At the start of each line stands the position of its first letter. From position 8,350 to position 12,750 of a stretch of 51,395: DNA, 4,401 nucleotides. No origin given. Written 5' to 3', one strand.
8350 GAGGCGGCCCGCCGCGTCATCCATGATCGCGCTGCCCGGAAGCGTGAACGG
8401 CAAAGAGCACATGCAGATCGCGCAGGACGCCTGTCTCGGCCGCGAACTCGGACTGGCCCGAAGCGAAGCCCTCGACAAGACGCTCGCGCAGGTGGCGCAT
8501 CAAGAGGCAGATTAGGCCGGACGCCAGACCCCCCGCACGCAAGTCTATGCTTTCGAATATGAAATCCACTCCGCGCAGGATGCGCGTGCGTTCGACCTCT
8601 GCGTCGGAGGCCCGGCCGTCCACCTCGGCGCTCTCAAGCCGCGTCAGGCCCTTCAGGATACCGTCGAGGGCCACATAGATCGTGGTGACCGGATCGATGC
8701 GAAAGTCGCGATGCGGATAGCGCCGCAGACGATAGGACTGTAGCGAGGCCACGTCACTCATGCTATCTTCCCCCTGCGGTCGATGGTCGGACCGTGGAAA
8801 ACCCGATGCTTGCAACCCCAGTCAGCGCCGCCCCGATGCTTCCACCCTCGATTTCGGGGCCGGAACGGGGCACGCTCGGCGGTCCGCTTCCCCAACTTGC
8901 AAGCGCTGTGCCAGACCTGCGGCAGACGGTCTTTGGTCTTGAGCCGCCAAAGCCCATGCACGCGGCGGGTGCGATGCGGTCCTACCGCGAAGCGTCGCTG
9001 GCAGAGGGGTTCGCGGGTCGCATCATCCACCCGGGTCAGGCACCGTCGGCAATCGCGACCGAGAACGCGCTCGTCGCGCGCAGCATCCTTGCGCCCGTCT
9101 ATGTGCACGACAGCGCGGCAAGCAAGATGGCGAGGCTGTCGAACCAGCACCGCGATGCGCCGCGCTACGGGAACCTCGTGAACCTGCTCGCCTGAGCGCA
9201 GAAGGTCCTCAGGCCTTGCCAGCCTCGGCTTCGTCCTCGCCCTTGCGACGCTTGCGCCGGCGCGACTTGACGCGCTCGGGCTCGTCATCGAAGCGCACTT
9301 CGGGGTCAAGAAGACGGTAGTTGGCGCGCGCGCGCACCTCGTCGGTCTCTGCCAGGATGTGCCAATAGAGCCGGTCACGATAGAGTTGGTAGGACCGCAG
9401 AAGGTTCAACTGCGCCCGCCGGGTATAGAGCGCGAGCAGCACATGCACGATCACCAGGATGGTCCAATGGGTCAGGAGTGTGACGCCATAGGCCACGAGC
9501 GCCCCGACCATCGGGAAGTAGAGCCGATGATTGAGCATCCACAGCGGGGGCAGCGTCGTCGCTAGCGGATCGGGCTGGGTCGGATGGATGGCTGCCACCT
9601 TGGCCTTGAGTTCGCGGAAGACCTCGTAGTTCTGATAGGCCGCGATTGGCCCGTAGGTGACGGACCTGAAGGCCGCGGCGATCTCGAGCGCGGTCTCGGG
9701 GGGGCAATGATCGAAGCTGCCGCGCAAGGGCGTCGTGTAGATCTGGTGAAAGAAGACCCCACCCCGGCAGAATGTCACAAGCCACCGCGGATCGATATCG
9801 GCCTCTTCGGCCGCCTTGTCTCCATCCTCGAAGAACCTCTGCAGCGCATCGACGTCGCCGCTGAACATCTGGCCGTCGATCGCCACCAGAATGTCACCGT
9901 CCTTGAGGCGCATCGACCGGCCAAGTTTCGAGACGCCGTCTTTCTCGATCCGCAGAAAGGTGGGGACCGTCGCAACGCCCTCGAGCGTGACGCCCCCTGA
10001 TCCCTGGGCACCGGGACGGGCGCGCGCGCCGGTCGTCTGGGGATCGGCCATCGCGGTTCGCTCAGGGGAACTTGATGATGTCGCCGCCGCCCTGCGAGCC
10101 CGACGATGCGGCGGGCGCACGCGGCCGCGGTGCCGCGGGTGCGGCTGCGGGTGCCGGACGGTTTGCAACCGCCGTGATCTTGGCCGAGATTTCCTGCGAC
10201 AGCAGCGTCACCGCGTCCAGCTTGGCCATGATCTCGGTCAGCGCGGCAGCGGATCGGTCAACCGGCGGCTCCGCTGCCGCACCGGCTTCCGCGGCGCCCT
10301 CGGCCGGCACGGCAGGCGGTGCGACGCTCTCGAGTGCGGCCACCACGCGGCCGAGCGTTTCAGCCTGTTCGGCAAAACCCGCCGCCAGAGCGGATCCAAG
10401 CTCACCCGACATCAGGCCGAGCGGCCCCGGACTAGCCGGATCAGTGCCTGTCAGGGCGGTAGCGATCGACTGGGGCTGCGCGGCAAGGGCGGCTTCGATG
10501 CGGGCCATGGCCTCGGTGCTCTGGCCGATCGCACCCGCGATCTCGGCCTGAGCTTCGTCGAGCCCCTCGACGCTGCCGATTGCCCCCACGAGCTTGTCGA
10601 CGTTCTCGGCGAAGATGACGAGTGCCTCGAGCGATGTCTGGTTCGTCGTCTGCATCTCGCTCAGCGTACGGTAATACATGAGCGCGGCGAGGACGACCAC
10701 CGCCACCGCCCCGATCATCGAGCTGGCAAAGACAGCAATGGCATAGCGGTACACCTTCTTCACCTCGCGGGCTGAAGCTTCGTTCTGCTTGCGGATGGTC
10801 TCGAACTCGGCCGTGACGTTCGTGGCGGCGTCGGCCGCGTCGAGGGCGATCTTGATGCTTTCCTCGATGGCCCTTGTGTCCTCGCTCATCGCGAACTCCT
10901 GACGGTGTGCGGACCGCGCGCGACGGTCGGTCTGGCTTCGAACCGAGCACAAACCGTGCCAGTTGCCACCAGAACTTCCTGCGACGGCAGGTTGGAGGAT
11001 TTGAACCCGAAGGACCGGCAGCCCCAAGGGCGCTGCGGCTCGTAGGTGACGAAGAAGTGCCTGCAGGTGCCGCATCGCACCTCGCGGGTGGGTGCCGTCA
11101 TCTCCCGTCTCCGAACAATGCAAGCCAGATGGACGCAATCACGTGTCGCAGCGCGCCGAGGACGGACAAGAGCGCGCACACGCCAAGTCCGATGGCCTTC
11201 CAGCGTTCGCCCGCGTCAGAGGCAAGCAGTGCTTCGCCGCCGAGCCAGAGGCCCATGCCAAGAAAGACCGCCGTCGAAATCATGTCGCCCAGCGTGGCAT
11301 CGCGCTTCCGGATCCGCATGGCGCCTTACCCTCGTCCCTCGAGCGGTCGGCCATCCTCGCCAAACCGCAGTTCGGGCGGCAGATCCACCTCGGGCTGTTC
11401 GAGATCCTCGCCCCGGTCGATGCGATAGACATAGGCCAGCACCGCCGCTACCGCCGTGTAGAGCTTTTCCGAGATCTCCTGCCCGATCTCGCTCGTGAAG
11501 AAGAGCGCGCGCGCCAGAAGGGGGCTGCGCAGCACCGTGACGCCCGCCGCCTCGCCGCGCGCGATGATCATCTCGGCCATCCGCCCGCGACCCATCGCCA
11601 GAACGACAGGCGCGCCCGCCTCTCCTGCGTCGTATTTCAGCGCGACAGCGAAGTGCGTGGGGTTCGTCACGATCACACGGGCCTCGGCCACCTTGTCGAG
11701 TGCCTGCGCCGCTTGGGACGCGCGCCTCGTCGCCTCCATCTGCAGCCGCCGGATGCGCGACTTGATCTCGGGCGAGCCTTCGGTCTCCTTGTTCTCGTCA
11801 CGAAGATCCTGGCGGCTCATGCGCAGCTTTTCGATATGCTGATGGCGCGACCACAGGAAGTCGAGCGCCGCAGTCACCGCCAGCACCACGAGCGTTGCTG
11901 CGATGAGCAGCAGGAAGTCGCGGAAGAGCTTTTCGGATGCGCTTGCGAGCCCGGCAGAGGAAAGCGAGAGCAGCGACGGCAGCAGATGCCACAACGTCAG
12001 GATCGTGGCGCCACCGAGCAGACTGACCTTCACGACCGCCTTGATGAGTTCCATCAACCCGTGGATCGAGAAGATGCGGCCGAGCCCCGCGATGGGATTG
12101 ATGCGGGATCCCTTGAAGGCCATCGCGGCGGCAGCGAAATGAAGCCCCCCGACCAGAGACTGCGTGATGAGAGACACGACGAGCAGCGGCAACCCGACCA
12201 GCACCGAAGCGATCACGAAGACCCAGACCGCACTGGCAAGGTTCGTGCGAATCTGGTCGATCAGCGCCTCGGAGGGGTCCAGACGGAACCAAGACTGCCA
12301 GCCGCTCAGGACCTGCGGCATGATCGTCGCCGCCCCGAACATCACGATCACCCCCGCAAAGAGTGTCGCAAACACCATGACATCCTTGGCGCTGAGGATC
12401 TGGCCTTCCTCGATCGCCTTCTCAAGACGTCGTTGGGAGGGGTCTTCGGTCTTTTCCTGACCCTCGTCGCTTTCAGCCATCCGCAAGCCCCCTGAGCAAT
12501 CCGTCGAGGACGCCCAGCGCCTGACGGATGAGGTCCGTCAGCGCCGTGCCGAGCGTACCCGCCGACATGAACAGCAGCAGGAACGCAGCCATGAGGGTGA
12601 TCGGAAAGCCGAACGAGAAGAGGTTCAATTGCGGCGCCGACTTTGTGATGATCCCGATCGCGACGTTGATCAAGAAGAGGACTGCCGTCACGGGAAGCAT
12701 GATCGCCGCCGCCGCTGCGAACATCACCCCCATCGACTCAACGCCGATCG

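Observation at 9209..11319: Four uncharacterised, translationally coupled ORFs appended to the fliOPQR-flhB export-gate operon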

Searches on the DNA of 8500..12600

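Call 87: search_rna_families(source=window, start=8500, end=12600, threshold=evalue, max_evalue=1)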
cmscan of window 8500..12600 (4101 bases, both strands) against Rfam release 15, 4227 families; matches with E-value up to 1: 0.
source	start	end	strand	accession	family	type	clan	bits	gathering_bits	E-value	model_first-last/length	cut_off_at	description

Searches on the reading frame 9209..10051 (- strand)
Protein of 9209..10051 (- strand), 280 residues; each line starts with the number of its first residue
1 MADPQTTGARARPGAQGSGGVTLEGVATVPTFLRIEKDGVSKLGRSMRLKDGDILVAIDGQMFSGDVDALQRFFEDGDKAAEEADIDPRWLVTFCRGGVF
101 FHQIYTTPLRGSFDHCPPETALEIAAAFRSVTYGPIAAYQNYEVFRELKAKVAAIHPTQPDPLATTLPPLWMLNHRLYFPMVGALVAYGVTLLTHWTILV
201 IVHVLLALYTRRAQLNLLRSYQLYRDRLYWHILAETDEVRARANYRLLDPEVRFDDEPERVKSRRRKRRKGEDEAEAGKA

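Call 6: search_protein_families(library=pfam, proteins=[window:9209-10051:-], max_evalue=1)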
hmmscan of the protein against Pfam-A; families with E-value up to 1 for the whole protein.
window:9209-10051:- (280 aa): 3 families
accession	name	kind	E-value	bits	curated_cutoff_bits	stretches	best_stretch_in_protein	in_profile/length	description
PF17820.7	PDZ_6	-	0.0091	16.2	27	1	49-76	16-43/54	PDZ domain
PF20260.4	PUA_4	-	0.097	13.2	23.9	1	43-60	9-26/48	RNA methyltransferase PUA domain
PF02814.20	UreE_N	-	0.11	12.5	26.9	1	43-62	42-61/62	UreE urease accessory protein, N-terminal domain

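Call 8: search_protein_families(library=ncbifam, proteins=[window:9209-10051:-], max_evalue=1)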
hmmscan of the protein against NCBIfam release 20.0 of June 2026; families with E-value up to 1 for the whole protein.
window:9209-10051:- (280 aa): 0 families

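Call 36: find_homologous_proteins(query=window:9212-10051:-)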
Query window:9212-10051:- (280 aa): 35 proteins with E <= 0.001 among 2377 candidates.
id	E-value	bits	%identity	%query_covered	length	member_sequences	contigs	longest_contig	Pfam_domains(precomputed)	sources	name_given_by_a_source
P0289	6.4e-187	637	100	100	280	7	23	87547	-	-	-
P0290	2.2e-136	472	76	86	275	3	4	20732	-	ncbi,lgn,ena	-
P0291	1.8e-131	455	75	91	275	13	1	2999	-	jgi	-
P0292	8.6e-131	453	73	91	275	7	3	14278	-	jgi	jgi:hypothetical protein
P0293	3.5e-69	251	48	82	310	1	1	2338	-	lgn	-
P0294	2.0e-68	249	45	88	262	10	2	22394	-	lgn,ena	-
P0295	2.2e-68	248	44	98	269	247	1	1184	-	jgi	jgi:hypothetical protein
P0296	2.2e-67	245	49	85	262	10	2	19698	-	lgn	-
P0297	7.2e-67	244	44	90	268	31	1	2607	-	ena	-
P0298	7.2e-67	244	45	92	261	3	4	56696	-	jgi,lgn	jgi:hypothetical protein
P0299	1.2e-65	240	45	90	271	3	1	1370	-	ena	-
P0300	1.2e-65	240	46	91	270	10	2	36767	-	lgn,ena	-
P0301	1.2e-65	240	44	93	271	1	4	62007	-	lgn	-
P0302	1.6e-65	239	43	97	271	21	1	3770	-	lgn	-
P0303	3.1e-65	238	46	85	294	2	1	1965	-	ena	-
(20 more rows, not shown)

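Call 39: search_solved_structures(query=A3, max_evalue=1)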
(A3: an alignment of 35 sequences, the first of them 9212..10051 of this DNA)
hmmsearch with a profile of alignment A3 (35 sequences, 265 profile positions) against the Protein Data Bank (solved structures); distinct sequences matched with E-value up to 1: 5.
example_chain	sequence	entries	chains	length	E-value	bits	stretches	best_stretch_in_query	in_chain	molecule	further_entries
2q9v_A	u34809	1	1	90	0.62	12.3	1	28-65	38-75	Membrane-associated guanylate kinase, WW and PDZ domain-containing protein 1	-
5b6l_A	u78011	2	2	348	0.78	11.9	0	31-64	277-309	Putative serine protease HhoA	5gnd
5t69_A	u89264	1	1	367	0.85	11.8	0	31-64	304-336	Putative serine protease HhoA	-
5t63_A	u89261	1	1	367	0.85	11.8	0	31-64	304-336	Putative serine protease HhoA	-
5zys_A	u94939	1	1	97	0.89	11.7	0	28-65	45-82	Membrane-associated guanylate kinase, WW and PDZ domain-containing protein 1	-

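Call 44: predict_structure(alignment_id=A3)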
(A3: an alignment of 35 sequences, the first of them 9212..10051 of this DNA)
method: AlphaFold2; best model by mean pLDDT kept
length: 280 residues; sequences in the alignment: 35
mean_pLDDT: 84.1   pTM: 0.77
mean pLDDT of the five models: 84.1, 82.9, 82.1, 81.8, 80.6
residues with pLDDT >= 90: 144; 70-90: 88; 50-70: 22; < 50: 26
segments of 3 or more residues with pLDDT < 50: 1-6, 12-26, 278-280
pLDDT, mean of each block of 10 residues (from residue 1): 45 43 57 92 91 97 95 95 95 98 96 95 96 95 90 90 87 85 87 91 89 84 76 96 95 86 57 50
secondary structure, 60 per line:
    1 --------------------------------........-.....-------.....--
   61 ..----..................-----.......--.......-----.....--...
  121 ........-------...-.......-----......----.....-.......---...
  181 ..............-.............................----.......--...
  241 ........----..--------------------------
elements in order: E33-40 H42-46 E54-58 H67-84 E90-96 E99-105 E111-115 H118-128 E140-146 E152-157 H162-166 H168-174 H178-194 H196-224 E229-235 H238-248

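Call 46: find_encoding_contigs(protein=window:9209-10051:-, flank=3000, max_places=4)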
Protein window:9209-10051:- (280 aa): 23 contigs read that carry it; 4 places shown.
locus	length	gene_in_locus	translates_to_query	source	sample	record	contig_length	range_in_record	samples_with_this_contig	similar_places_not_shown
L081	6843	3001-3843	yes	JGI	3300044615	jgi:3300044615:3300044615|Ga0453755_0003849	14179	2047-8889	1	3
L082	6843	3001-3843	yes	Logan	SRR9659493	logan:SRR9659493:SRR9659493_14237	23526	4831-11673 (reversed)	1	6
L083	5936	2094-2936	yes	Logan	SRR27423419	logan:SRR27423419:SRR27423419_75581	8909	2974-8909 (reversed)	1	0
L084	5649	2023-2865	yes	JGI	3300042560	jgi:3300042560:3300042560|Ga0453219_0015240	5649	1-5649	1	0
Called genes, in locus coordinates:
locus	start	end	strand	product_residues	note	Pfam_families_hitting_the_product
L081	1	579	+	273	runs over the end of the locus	PF01311:Bac_export_1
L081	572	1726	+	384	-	PF01312:Bac_export_2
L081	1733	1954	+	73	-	-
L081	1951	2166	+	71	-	-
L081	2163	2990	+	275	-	-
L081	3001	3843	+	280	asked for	-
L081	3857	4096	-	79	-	-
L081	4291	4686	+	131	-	-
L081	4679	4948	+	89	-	-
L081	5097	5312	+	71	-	-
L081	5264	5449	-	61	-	-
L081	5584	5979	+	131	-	-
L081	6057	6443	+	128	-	PF02561:FliS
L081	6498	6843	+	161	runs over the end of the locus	-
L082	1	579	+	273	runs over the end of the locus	PF01311:Bac_export_1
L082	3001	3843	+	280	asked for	-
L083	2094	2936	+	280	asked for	-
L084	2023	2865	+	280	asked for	-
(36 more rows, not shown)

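Call 47: fold_search(model_id=the predicted structure, library=pdb)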
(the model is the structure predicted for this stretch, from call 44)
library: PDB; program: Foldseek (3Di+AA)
matches with E <= 10: 307; with E <= 0.001: 0
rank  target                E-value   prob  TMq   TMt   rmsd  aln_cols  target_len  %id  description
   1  3wkm_A                7.2e-03  0.99  0.20  0.30   5.5        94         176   13  The periplasmic PDZ tandem fragment of the RseP homologue from Aquifex aeolicus in complex with the Fab fragment (released 2013-12-18)
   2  5gmj_B                9.7e-03  0.97  0.23  0.28  17.4       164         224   14  Crystal Structure of GRASP55 GRASP domain in complex with JAM-B C-terminus (released 2017-05-24)
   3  3wkm_B                1.0e-02  0.99  0.20  0.30   8.7        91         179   14  The periplasmic PDZ tandem fragment of the RseP homologue from Aquifex aeolicus in complex with the Fab fragment (released 2013-12-18)
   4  3wkl                  1.3e-02  0.99  0.20  0.29   3.3        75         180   13  The periplasmic PDZ tandem fragment of the RseP homologue from Aquifex aeolicus (released 2013-12-18)
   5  3i18                  1.5e-02  0.98  0.19  0.47   4.2        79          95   15  Crystal Structure of the PDZ domain of the SdrC-like protein (Lmo2051) from Listeria monocytogenes, Northeast Structural (released 2009-07-14)
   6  3id2_A                1.5e-02  0.96  0.19  0.49   6.6        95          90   14  Crystal Structure of RseP PDZ2 domain (released 2009-08-11)
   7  6al0_A                1.8e-02  0.98  0.18  0.26   3.7        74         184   23  The NZ-1 Fab complexed with the PDZ tandem fragment of A. aeolicus S2P homolog with the PA12 tag inserted between the  (released 2019-02-13)
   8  7cqc_A                1.8e-02  0.97  0.20  0.28   6.4        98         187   11  The NZ-1 Fab complexed with the PDZ tandem fragment of A. aeolicus S2P homolog with the PA14 tag inserted between the  (released 2021-05-19)
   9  7w6x                  1.8e-02  0.96  0.21  0.14  14.7       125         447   14  Crystal structure of E. coli RseP in complex with batimastat (released 2022-09-07)
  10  6g8t                  2.2e-02  0.99  0.24  0.55   9.1       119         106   10  Crystal Structures of the Single PDZ Domains from GRASP65 and their Interaction with the Golgin GM130 (released 2019-04-24)
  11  7w6y                  2.3e-02  0.60  0.17  0.13  18.0       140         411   14  Crystal structure of Kangiella koreensis RseP orthologue in complex with batimastat in space group P1 (released 2022-09-07)
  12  5gmi_A                2.6e-02  0.91  0.23  0.28  12.9       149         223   13  Crystal Structure of GRASP55 GRASP domain in complex with JAM-C C-terminus (released 2017-05-24)
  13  6icc_A                2.8e-02  0.98  0.20  0.29   9.3        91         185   14  The NZ-1 Fab complexed with the PDZ tandem fragment of A. aeolicus S2P homolog with the PA12 tag inserted between the  (released 2019-02-13)
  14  4jj0_A                2.8e-02  0.82  0.18  0.25   9.4       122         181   17  Crystal structure of MamP (released 2013-10-09)
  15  4o06                  3.1e-02  0.92  0.21  0.47   7.4       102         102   16  1.15A Resolution Structure of the Proteasome Assembly Chaperone Nas2 PDZ Domain (released 2014-04-16)
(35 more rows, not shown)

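Call 74: search_protein_families(library=pfam, alignment_id=A2, max_evalue=1)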
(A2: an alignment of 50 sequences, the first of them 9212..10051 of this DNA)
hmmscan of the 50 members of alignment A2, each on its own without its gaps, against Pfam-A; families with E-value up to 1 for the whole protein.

A. member 1, window:9212-10051:- (280 aa): 3 families
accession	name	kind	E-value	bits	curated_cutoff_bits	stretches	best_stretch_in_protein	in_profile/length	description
PF17820.7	PDZ_6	-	0.0091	16.2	27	1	49-76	16-43/54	PDZ domain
PF20260.4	PUA_4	-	0.097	13.2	23.9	1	43-60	9-26/48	RNA methyltransferase PUA domain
PF02814.20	UreE_N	-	0.11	12.5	26.9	1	43-62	42-61/62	UreE urease accessory protein, N-terminal domain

B. families by the number of members that match (of 50 scanned): 39 families (the first 25 are shown)
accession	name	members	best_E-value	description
PF10947.13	DUF2628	33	6.2e-05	Protein of unknown function (DUF2628)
PF17820.7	PDZ_6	30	1.8e-05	PDZ domain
PF13180.12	PDZ_2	18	0.00013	PDZ domain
PF00595.29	PDZ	13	0.00099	PDZ domain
PF25744.1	T4_Y13H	5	0.013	Bacteriophage T4 Y13H protein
PF24195.1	DUF7420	4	0.12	Family of unknown function (DUF7420)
PF20260.4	PUA_4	3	0.011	RNA methyltransferase PUA domain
PF19661.4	DUF6164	2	0.0034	Family of unknown function (DUF6164)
PF24058.1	DUF7359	2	0.11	Domain of unknown function (DUF7359)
PF13632.12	Glyco_trans_2_3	1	0.008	Glycosyl transferase family group 2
PF19140.5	DUF5823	1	0.012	Family of unknown function (DUF5823)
PF04544.17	Herpes_UL20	1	0.014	Herpesvirus egress protein UL20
PF21566.2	NagA_C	1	0.014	Beta-N-acetylglucosaminidase, C-terminal domain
PF17805.7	AsnC_trans_reg2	1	0.018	AsnC-like ligand binding domain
PF15706.10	TMEM132_C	1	0.02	TMEM132 C-terminal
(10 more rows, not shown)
